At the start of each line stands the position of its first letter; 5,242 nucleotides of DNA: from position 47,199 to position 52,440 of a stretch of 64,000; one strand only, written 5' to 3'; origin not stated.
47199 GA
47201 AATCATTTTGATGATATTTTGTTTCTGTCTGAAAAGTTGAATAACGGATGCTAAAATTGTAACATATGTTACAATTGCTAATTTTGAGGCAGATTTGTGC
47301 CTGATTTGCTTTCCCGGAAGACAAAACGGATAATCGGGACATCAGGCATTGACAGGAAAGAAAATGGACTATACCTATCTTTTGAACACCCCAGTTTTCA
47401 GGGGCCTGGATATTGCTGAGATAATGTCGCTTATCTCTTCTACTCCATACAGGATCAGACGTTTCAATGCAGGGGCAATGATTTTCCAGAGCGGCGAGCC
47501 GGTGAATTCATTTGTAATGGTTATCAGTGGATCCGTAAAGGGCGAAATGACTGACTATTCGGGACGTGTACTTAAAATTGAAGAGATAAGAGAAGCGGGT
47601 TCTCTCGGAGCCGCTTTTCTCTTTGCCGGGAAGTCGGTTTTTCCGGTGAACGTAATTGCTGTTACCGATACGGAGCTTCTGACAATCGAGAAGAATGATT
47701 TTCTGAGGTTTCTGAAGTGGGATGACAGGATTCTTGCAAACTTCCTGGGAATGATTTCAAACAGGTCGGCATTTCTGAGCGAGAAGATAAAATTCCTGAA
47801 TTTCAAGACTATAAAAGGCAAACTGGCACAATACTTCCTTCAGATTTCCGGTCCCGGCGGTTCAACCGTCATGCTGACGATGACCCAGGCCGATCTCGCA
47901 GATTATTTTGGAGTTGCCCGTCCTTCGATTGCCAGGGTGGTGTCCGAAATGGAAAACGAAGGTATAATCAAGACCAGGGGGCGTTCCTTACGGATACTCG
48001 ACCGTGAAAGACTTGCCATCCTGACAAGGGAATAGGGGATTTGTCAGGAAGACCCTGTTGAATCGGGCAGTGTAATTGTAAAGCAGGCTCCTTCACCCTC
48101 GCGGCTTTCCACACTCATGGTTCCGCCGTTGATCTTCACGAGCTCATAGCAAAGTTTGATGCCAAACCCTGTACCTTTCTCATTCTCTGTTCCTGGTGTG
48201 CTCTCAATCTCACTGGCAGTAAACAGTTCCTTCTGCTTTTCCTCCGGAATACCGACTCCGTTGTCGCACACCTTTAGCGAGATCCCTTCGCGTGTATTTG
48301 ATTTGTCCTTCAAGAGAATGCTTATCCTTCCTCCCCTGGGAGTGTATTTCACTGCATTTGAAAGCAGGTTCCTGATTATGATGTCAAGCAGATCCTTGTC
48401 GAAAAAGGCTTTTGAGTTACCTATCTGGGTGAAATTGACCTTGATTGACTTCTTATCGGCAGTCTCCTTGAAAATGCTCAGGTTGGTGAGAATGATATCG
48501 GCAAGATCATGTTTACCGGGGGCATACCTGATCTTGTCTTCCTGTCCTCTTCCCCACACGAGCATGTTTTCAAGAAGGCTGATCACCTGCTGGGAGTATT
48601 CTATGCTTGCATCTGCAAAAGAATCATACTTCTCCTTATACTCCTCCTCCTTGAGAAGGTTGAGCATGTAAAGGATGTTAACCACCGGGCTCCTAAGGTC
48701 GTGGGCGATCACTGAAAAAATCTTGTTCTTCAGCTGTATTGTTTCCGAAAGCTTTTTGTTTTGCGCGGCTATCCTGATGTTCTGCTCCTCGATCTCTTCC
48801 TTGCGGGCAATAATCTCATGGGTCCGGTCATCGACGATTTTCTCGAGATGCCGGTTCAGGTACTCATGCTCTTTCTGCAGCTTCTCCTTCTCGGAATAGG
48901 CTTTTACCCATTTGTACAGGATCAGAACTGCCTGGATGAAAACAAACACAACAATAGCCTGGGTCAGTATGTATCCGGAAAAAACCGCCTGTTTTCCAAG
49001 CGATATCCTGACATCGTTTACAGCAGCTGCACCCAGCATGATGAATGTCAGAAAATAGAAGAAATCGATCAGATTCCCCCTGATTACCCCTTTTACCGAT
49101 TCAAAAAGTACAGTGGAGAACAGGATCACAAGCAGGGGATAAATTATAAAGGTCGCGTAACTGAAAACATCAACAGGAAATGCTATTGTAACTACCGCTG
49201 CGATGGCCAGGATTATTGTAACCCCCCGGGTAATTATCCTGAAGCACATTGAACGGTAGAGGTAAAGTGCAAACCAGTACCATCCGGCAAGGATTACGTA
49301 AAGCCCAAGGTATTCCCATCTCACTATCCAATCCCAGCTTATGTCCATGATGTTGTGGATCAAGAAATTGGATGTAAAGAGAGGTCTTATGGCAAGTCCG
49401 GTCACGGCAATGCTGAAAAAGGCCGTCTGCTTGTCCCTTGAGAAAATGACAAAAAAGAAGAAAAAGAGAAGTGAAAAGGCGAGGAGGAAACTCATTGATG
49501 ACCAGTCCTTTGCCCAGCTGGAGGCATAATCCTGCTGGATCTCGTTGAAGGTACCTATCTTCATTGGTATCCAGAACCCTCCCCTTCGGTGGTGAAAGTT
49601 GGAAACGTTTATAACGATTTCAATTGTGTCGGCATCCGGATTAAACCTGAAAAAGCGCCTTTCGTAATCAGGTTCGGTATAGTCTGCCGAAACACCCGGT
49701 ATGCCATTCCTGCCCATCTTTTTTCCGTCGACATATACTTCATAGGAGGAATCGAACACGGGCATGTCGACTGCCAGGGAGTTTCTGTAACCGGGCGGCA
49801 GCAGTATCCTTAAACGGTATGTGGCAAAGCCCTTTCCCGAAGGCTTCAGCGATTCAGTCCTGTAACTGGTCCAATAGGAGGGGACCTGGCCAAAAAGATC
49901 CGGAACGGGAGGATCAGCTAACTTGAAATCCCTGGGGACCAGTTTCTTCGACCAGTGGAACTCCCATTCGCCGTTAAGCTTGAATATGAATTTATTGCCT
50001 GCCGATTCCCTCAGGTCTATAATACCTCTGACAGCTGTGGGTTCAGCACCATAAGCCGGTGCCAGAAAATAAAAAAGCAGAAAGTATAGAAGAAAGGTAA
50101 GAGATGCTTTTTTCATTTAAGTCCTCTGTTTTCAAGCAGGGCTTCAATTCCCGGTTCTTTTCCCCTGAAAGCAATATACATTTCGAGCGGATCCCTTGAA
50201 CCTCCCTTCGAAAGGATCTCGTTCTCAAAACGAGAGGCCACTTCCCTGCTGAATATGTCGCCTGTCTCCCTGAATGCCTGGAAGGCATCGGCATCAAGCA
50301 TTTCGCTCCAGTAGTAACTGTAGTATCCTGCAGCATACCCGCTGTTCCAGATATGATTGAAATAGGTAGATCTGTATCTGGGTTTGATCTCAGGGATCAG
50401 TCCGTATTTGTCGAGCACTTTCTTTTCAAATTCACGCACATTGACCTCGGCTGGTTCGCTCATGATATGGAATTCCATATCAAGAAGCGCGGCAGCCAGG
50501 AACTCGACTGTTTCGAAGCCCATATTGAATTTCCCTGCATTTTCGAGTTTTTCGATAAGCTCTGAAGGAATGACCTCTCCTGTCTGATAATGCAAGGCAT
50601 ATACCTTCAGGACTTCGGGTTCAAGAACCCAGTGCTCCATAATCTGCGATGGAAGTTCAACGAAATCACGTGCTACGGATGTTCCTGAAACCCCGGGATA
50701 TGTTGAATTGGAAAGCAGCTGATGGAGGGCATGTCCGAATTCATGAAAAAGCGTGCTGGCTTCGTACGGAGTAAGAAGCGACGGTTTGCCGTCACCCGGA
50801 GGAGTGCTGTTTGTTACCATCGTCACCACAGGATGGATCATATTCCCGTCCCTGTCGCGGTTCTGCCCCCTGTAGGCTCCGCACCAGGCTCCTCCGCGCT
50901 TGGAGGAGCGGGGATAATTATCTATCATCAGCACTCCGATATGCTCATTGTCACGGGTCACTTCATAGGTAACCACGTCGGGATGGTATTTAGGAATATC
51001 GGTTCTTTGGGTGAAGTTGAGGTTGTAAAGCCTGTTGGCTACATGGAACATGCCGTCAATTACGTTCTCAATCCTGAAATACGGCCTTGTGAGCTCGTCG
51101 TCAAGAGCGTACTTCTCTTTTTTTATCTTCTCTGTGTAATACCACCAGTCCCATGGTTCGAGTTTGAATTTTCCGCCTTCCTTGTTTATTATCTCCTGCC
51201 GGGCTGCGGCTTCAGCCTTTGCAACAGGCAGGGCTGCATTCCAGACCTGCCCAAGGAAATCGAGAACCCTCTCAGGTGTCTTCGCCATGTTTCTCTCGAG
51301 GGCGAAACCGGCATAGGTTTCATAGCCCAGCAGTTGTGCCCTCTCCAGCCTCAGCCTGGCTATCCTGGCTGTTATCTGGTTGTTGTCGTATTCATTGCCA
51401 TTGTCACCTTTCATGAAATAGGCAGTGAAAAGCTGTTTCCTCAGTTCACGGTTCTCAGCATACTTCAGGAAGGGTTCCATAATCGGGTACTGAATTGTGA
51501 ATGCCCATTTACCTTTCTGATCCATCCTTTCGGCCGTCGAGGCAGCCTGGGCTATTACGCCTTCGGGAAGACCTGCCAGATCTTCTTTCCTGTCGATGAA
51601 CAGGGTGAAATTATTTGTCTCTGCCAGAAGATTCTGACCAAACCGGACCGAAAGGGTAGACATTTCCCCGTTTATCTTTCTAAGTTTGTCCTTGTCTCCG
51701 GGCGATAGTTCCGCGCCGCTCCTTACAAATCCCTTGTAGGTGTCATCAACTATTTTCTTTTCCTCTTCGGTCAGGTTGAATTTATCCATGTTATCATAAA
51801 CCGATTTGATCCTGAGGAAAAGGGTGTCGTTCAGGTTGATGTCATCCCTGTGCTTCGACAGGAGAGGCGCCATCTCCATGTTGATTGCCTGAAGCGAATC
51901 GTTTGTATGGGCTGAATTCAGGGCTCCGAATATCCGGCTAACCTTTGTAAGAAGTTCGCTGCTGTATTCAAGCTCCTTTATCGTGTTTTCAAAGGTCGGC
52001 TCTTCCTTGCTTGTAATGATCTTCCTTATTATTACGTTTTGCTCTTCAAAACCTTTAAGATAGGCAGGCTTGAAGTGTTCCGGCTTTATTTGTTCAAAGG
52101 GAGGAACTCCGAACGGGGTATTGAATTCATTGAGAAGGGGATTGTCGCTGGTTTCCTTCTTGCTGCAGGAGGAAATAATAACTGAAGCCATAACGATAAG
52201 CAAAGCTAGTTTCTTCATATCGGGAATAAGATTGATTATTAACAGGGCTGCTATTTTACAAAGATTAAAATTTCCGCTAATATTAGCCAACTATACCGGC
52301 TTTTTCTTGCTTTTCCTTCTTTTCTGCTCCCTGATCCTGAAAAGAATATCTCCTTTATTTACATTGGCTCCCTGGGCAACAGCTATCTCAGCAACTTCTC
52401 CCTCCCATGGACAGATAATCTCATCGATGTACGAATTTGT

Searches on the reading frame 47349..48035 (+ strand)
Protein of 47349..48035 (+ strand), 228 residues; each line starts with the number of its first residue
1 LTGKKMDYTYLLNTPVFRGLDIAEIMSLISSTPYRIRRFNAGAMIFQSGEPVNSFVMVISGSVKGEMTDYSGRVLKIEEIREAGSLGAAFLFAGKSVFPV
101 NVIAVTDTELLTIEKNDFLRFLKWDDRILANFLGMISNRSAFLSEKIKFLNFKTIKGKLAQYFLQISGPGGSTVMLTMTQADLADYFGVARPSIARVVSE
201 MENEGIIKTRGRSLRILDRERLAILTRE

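Call 35: search_protein_families(library=pfam, proteins=[window:47349-48035:+], max_evalue=0.0001)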
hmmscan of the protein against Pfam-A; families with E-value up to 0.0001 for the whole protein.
window:47349-48035:+ (228 aa): 3 families
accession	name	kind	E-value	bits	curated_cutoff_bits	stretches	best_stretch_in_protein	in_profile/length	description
PF13545.12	HTH_Crp_2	-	2.6e-17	63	27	1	158-223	2-68/70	Crp-like helix-turn-helix domain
PF00027.35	cNMP_binding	-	4.4e-15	55.9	27.5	1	37-123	2-87/89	Cyclic nucleotide-binding domain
PF00325.26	Crp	-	9.3e-05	22.5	21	0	176-207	1-32/32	Bacterial regulatory proteins, crp family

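Call 109: search_protein_families(library=ncbifam, proteins=[window:47349-48035:+], max_evalue=0.001)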
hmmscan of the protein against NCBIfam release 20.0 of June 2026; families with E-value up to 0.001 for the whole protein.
window:47349-48035:+ (228 aa): 10 families
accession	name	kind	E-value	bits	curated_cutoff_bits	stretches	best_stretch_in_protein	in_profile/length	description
NF008732.0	PRK11753.1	equivalog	8.3e-14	51.6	266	1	35-217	24-211/214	cAMP-activated global transcriptional regulator CRP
NF045989.1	TransRegFnrLRhodb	equivalog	7.6e-09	35.1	300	1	36-223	38-232/245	transcriptional regulator FnrL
NF050806.1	TransRegFixKCaul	equivalog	8.4e-09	35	300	1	35-224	24-212/215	transcriptional regulator FixK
NF006901.0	PRK09392.1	equivalog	3.7e-08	33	211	1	6-226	4-221/236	transcriptional activator FtrB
NF041163.2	encap_f2b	equivalog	9.9e-08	31.5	400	1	11-131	73-192/450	family 2B encapsulin nanocompartment shell protein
NF008365.0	PRK11161.1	subfamily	2.1e-07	30.5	228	1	170-226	187-243/250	fumarate/nitrate reduction transcriptional regulator Fnr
TIGR03697.1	NtcA_cyano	equivalog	7.7e-07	29.1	244.95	1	42-219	1-185/193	global nitrogen regulator NtcA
NF007707.0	PRK10402.1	subfamily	1e-05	25.3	180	1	27-227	24-219/226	transcriptional regulator YeiL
NF010499.0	PRK13918.1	equivalog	1.2e-05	25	274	1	38-226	16-201/205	CRP/FNR family transcriptional regulator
NF050815.1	TransActFtrBCaul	equivalog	0.00089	18.6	300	0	1-225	1-222/251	transcriptional activator FtrB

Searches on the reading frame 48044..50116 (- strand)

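Call 35: search_protein_families(library=pfam, proteins=[window:48044-50116:-], max_evalue=0.0001)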
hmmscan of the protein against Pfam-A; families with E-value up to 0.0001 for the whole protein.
window:48044-50116:- (690 aa): 3 families
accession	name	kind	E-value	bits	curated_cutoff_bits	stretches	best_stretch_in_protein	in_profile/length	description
PF02518.31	HATPase_c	-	1e-23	84.3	26.4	1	573-685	2-109/111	Histidine kinase-, DNA gyrase B-, and HSP90-like ATPase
PF00512.31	HisKA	-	9.6e-07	29.2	26.9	1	463-524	2-63/66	His Kinase A (phospho-acceptor) domain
PF07695.17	7TMR-DISM_7TM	-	6.5e-05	23.4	29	1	210-399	11-202/205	7TM diverse intracellular signalling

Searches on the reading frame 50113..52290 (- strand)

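Call 35: search_protein_families(library=pfam, proteins=[window:50113-52290:-], max_evalue=0.0001)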
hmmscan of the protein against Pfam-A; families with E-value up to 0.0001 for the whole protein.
window:50113-52290:- (725 aa): 1 family
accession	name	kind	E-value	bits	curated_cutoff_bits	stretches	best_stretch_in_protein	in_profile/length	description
PF01432.26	Peptidase_M3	-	1.5e-134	450.2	27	1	274-723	1-456/457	Peptidase family M3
